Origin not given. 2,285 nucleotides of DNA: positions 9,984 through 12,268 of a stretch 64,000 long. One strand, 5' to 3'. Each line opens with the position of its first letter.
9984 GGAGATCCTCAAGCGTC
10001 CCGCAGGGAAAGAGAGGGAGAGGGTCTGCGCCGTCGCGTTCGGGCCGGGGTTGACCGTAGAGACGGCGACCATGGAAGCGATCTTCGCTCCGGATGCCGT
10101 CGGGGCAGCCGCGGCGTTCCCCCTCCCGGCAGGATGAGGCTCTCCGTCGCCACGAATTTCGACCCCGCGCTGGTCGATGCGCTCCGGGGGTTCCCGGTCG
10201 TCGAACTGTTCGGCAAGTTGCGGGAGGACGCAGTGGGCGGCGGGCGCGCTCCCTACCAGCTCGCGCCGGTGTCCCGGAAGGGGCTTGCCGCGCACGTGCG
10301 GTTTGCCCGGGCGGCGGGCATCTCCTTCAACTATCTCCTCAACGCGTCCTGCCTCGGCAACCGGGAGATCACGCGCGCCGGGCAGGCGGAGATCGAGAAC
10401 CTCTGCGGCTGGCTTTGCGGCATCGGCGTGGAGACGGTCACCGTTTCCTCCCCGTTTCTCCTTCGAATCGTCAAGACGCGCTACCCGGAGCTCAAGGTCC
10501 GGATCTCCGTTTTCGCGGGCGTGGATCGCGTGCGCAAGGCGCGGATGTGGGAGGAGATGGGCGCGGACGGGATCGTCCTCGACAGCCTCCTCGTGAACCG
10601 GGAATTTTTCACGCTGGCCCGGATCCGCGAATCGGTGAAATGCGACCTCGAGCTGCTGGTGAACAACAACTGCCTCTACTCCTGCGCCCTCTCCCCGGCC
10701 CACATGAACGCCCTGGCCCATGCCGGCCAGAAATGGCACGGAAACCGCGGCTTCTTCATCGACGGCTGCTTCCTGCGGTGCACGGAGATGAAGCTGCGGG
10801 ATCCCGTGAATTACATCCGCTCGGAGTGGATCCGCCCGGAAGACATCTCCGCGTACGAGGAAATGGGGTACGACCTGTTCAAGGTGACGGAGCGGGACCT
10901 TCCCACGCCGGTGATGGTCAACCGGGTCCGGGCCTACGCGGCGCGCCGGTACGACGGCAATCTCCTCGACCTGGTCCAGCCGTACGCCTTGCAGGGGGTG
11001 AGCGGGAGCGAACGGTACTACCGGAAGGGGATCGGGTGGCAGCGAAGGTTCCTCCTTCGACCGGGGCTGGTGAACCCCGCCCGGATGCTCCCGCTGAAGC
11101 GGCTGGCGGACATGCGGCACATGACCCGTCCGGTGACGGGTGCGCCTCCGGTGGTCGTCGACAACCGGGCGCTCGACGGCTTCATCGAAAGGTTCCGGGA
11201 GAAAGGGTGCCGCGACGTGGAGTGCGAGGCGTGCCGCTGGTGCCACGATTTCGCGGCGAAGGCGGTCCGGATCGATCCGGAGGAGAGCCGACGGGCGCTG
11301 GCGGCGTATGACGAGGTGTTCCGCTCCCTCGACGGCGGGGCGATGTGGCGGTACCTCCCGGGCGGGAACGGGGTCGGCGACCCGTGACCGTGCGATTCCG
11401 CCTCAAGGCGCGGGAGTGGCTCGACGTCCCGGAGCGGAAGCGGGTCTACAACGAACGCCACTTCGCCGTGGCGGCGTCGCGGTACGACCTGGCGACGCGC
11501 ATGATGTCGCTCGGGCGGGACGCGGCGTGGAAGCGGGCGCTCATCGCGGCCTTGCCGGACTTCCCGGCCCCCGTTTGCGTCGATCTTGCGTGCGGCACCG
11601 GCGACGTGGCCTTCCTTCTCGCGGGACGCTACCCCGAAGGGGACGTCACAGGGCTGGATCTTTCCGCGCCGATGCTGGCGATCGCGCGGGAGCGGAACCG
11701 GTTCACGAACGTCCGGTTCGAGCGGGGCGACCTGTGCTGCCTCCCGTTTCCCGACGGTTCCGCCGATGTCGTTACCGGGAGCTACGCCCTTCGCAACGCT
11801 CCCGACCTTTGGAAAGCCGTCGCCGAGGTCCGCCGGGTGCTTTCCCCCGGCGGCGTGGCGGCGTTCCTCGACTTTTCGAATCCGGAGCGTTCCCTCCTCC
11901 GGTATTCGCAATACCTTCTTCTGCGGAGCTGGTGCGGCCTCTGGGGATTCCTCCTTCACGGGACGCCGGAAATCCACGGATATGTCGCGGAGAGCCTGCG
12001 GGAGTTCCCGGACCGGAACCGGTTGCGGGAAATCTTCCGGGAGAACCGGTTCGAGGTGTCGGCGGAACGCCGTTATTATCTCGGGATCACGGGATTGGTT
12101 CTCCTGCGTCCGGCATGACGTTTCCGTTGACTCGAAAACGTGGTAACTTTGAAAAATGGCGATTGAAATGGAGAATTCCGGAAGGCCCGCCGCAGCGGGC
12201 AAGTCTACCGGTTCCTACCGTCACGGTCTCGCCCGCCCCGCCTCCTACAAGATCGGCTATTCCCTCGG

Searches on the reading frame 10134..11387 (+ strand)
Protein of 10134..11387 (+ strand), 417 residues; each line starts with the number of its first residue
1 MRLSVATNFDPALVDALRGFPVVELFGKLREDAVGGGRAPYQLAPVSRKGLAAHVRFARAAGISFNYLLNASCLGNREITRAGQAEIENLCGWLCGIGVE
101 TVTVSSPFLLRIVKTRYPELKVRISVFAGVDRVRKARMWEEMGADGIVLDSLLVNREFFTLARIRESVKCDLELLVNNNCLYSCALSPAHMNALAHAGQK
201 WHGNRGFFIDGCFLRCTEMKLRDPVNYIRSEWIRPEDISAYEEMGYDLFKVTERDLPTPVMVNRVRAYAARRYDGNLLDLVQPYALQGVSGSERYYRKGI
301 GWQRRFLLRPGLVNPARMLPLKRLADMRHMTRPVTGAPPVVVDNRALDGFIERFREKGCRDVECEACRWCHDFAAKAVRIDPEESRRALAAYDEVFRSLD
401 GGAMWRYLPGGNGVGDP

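Call 25: search_protein_families(library=ncbifam, max_evalue=0.001, proteins=[window:10134-11387:+])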
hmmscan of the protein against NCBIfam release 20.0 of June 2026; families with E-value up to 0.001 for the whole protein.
window:10134-11387:+ (417 aa): 1 family
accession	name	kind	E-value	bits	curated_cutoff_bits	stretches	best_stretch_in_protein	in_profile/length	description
NF011996.0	PRK15452.1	equivalog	0.00043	19.2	534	1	100-174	92-164/449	prephenate-dependent tRNA uridine(34) hydroxylase TrhP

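Call 42: find_homologous_proteins(query=window:10134-11387:+, max_evalue=1e-10)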
Query window:10134-11387:+ (417 aa): 1066 proteins with E <= 1e-10 among 8000 candidates; the best 120 are listed.
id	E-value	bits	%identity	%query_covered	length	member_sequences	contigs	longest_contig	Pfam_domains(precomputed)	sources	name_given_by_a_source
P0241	8.9e-259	877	91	100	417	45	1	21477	PF01136.26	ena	-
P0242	9.1e-256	867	90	100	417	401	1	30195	PF01136.26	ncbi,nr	ncbi:MAG: U32 family peptidase [Deltaproteobacteria bacterium]|nr:U32 family peptidase [Deltaproteob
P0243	6.2e-244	828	87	99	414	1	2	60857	PF01136.26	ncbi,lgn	ncbi:MAG: peptidase U32 family protein [Deltaproteobacteria bacterium]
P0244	7.1e-234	795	83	99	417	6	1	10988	PF01136.26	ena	-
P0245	3.2e-228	776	81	99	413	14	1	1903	PF01136.26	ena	-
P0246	2.0e-226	770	81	98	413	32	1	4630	PF01136.26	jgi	-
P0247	3.0e-226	770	82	98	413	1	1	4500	PF01136.26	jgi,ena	-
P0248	3.1e-226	770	81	99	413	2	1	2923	PF01136.26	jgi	jgi:collagenase-like PrtC family protease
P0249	5.4e-226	769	81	99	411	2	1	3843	PF01136.26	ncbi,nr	ncbi:MAG: peptidase [Deltaproteobacteria bacterium]|nr:peptidase [Deltaproteobacteria bacterium]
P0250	6.0e-226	769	81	99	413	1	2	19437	PF01136.26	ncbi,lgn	-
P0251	1.0e-224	765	80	98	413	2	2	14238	PF01136.26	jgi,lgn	jgi:collagenase-like PrtC family protease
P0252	2.1e-224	763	80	98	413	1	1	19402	PF01136.26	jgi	jgi:collagenase-like PrtC family protease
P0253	9.5e-224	761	79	99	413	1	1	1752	PF01136.26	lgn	-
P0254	2.0e-223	760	80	98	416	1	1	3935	PF01136.26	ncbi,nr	ncbi:MAG: U32 family peptidase [Deltaproteobacteria bacterium]|nr:U32 family peptidase [Deltaproteob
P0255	5.1e-221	752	79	99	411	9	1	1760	PF01136.26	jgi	jgi:collagenase-like PrtC family protease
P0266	9.3e-217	738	78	99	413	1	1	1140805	PF01136.26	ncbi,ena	-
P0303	1.8e-205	701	71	99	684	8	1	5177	PF13847.13,PF13489.13,PF01136.26,PF13649.13,PF01209.25,PF08241.19,PF08242.19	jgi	jgi:ubiquinone/menaquinone biosynthesis methyltransferase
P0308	3.7e-204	697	72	99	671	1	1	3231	PF13847.13,PF13489.13,PF01136.26,PF05175.21,PF13649.13,PF01209.25,PF08241.19,PF08242.19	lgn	-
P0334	1.8e-199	681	70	99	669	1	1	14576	PF13847.13,PF13489.13,PF01136.26,PF13649.13,PF01209.25,PF08241.19,PF08242.19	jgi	jgi:ubiquinone/menaquinone biosynthesis methyltransferase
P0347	7.9e-198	676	68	99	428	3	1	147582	PF01136.26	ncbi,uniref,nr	ncbi:peptidase U32 [Geothermobacter hydrogeniphilus]|uniref:Peptidase U32 n=1 Tax=Geothermobacter hy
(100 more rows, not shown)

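Call 43: find_encoding_contigs(protein=P0347, flank=8000, max_places=1)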
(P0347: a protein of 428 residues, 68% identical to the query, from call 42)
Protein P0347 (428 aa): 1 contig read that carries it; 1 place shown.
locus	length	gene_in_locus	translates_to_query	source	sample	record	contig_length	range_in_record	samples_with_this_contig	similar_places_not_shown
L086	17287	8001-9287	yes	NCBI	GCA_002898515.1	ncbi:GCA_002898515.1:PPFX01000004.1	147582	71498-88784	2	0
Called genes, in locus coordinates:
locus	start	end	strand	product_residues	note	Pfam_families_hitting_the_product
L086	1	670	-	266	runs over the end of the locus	PF13103:TonB_2, PF03544:TonB_C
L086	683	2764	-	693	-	PF07715:Plug, PF00593:TonB_dep_Rec_b-barrel, PF14905:OMP_b-brl_3 (weak)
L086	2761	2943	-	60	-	-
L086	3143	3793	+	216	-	PF00392:GntR (weak), PF01047:MarR (weak), PF08220:HTH_DeoR, PF08279:HTH_11, PF12802:MarR_2 (weak), PF13412:HTH_24 (weak), PF25212:HVO_A0114 (weak), PF25213:HVO_A0261_N (weak)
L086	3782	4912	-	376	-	PF04015:DUF362, PF00037:Fer4 (faint), PF12797:Fer4_2 (faint), PF12837:Fer4_6 (faint), PF12838:Fer4_7 (weak), PF13237:Fer4_10 (weak)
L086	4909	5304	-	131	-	PF01894:YjbQ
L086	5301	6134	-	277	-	PF00561:Abhydrolase_1, PF01674:Lipase_2 (weak), PF02089:Palm_thioest (weak), PF12697:Abhydrolase_6, PF07819:PGAP1 (weak)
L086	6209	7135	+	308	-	PF02899:Phage_int_SAM_1, PF00589:Phage_integrase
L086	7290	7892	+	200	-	PF00578:AhpC-TSA, PF08534:Redoxin, PF10417:1-cysPrx_C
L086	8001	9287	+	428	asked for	PF01136:Peptidase_U32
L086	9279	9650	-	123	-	PF01592:NifU_N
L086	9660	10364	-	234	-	PF00005:ABC_tran, PF13555:AAA_29 (weak), PF13401:AAA_22, PF13304:AAA_21 (weak)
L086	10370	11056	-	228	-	PF00528:BPD_transp_1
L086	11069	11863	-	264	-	PF12849:PBP_like_2, PF13531:SBP_bac_11, PF01547:SBP_bac_1 (faint)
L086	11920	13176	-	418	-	PF07396:Porin_O_P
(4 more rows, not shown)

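Call 44: find_encoding_contigs(protein=P0243, flank=10000, max_places=1)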
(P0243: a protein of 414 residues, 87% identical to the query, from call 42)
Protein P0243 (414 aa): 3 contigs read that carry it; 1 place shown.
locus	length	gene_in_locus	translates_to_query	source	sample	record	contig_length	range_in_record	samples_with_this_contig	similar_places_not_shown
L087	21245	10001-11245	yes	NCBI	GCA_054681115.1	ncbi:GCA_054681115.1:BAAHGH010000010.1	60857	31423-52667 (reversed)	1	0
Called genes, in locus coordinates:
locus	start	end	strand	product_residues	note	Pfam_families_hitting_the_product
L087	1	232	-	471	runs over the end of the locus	PF14522:Cytochrome_C7 (faint), PF22113:Mtrc-MtrF_II-IV_dom (faint), PF00034:Cytochrom_C (weak), PF13442:Cytochrome_CBB3, PF00034:Cytochrom_C, PF13442:Cytochrome_CBB3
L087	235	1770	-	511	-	PF00033:Cytochrome_B, PF14358:DUF4405, PF13631:Cytochrom_B_N_2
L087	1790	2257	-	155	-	PF00355:Rieske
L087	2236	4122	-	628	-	PF13187:Fer4_9 (faint), PF13237:Fer4_10 (faint), PF14691:Fer4_20, PF07992:Pyr_redox_2, PF13450:NAD_binding_8 (faint), PF13738:Pyr_redox_3 (faint), PF12838:Fer4_7 (weak), PF00037:Fer4 (weak)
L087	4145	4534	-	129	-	PF02082:Rrf2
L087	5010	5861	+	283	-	PF01872:RibD_C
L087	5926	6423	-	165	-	PF16694:Cytochrome_P460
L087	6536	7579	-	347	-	PF00248:Aldo_ket_red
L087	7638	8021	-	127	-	PF04191:PEMT, PF04140:ICMT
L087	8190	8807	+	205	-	PF04264:YceI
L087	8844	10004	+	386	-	PF00195:Chal_sti_synt_N, PF08392:FAE1_CUT1_RppA, PF08545:ACP_syn_III (weak), PF02797:Chal_sti_synt_C, PF08541:ACP_syn_III_C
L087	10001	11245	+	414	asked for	PF01136:Peptidase_U32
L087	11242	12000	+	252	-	PF01209:Ubie_methyltran, PF05175:MTS (weak), PF13489:Methyltransf_23, PF13847:Methyltransf_31, PF08241:Methyltransf_11, PF08242:Methyltransf_12, PF13649:Methyltransf_25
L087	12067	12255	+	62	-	-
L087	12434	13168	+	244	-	PF01138:RNase_PH, PF03725:RNase_PH_C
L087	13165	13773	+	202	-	PF01725:Ham1p_like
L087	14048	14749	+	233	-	PF04366:Ysc84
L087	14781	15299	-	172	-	PF02492:cobW (weak), PF03205:MobB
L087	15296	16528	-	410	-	PF03453:MoeA_N, PF00994:MoCF_biosynth, PF03454:MoeA_C (weak)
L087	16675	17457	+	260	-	PF13247:Fer4_11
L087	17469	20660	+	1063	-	PF00384:Molybdopterin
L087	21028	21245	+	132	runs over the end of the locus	PF13098:Thioredoxin_2, PF00085:Thioredoxin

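Call 45: find_encoding_contigs(protein=P0266, flank=8000, max_places=1)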
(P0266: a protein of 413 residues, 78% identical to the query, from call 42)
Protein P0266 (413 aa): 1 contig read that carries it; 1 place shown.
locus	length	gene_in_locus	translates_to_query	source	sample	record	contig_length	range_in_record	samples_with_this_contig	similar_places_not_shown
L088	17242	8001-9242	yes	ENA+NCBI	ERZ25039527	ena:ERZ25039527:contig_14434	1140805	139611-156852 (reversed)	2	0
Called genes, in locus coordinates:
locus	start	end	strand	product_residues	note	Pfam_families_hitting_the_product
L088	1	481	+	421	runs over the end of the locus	PF04055:Radical_SAM, PF13186:SPASM (weak)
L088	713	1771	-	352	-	-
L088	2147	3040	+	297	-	PF13557:Phenol_MetA_deg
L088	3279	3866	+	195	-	PF04264:YceI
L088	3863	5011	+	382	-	PF00195:Chal_sti_synt_N, PF08392:FAE1_CUT1_RppA, PF02797:Chal_sti_synt_C, PF08541:ACP_syn_III_C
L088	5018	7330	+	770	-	PF03176:MMPL, PF02355:SecD_SecF_C (faint), PF02460:Patched (faint), PF12349:Sterol-sensing, PF03176:MMPL (weak)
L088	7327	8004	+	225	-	-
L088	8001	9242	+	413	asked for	PF01136:Peptidase_U32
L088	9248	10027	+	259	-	PF01209:Ubie_methyltran, PF13489:Methyltransf_23, PF13649:Methyltransf_25, PF13847:Methyltransf_31, PF08241:Methyltransf_11, PF08242:Methyltransf_12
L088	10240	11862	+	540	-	PF03793:PASTA, PF14522:Cytochrome_C7 (faint), PF14537:Cytochrom_c3_2 (faint)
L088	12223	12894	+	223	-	PF00392:GntR, PF13412:HTH_24 (weak), PF07729:FCD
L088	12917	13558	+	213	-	PF00857:Isochorismatase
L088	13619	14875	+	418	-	PF13433:Peripla_BP_5, PF13458:Peripla_BP_6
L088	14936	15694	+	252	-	PF00005:ABC_tran, PF13304:AAA_21 (faint)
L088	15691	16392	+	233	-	PF00005:ABC_tran, PF13304:AAA_21 (faint)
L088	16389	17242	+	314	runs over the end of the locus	PF02653:BPD_transp_2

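Call 55: search_solved_structures(query=window:10134-11387:+, max_evalue=0.01, show_alignments=1)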
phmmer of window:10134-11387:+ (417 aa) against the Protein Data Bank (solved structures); distinct sequences matched with E-value up to 0.01: 1.
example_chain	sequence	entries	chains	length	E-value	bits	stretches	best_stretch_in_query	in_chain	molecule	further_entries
5d88_A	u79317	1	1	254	8.4e-09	38.3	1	56-176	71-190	Predicted protease of the collagenase family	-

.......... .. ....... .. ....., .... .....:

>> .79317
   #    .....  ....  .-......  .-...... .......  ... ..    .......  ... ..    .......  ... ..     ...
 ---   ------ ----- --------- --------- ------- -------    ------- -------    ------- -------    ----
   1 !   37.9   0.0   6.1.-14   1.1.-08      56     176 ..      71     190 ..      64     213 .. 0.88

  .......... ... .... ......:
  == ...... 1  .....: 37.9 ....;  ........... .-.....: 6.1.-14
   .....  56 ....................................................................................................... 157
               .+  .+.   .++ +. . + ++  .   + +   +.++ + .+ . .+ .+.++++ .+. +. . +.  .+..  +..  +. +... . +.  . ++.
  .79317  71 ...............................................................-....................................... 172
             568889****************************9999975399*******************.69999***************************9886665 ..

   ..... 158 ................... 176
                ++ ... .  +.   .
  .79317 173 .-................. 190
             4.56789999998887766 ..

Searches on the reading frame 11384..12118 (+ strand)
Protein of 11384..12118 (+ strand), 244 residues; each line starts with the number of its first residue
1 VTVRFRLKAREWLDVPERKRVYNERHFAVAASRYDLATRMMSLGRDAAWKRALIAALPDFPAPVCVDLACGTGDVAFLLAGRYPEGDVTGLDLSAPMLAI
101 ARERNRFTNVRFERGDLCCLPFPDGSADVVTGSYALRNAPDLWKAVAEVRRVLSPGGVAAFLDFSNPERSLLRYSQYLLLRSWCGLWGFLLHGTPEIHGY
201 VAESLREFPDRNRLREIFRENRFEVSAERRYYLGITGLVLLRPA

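Call 32: search_protein_families(library=ncbifam, max_evalue=0.00001, proteins=[window:11384-12118:+])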
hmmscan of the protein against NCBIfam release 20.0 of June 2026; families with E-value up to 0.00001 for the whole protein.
window:11384-12118:+ (244 aa): 24 families
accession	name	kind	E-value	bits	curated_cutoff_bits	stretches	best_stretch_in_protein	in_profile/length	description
NF001244.0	PRK00216.1-5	equivalog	5.7e-47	160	216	1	27-241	14-233/236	bifunctional demethylmenaquinone methyltransferase/2-methoxy-6-polyprenyl-1,4-benzoquinol methylase UbiE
TIGR01934.1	MenG_MenH_UbiE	subfamily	1.6e-46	158.4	158.35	1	27-239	5-219/223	ubiquinone/menaquinone biosynthesis methyltransferase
NF052510.1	methyltran_MpqE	exception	3.7e-35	121.4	335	1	24-235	9-226/234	methyl-plastoquinone biosynthesis methyltransferase MpqE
NF001243.0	PRK00216.1-4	equivalog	4.3e-32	111.4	235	1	26-237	12-227/237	demethylmenaquinone methyltransferase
NF001242.0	PRK00216.1-3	equivalog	1.7e-31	109.6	351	1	19-236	27-250/258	bifunctional demethylmenaquinone methyltransferase/2-methoxy-6-polyprenyl-1,4-benzoquinol methylase UbiE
TIGR02752.1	MenG_heptapren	equivalog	3.8e-31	108.4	419.85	1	26-236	10-224/231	demethylmenaquinone methyltransferase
NF001241.0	PRK00216.1-2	equivalog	5.2e-31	108.1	327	1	27-236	17-222/231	demethylmenaquinone methyltransferase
NF001240.0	PRK00216.1-1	equivalog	8.8e-27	93.7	378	1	26-227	28-234/251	bifunctional demethylmenaquinone methyltransferase/2-methoxy-6-polyprenyl-1,4-benzoquinol methylase UbiE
TIGR02072.1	BioC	equivalog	2.3e-17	63.6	184.95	1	52-166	22-137/244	malonyl-ACP O-methyltransferase BioC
NF043040.1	corrin_prot_MT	hypoth_equivalog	2.7e-17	63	180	1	30-194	11-179/216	corrinoid protein-associated methyltransferase CpaM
NF007610.0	PRK10258.1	equivalog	1.5e-14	53.9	342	1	27-163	13-140/251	malonyl-ACP O-methyltransferase BioC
NF008823.0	PRK11873.1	subfamily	3.3e-14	53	263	1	64-163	80-183/272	arsenite methyltransferase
NF004452.0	PRK05785.1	equivalog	6.2e-14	52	207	1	30-218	18-200/228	hypothetical protein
NF041537.1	ArsM_AhpD_UU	exception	1.1e-13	50.7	510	1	65-158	80-177/345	arsenite methyltransferase/AhpD domain selenoprotein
NF045823.1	PthPhpthDimycoMt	equivalog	1.8e-13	50.3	300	1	65-168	70-173/256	phthiotriol/phenolphthiotriol dimycocerosates methyltransferase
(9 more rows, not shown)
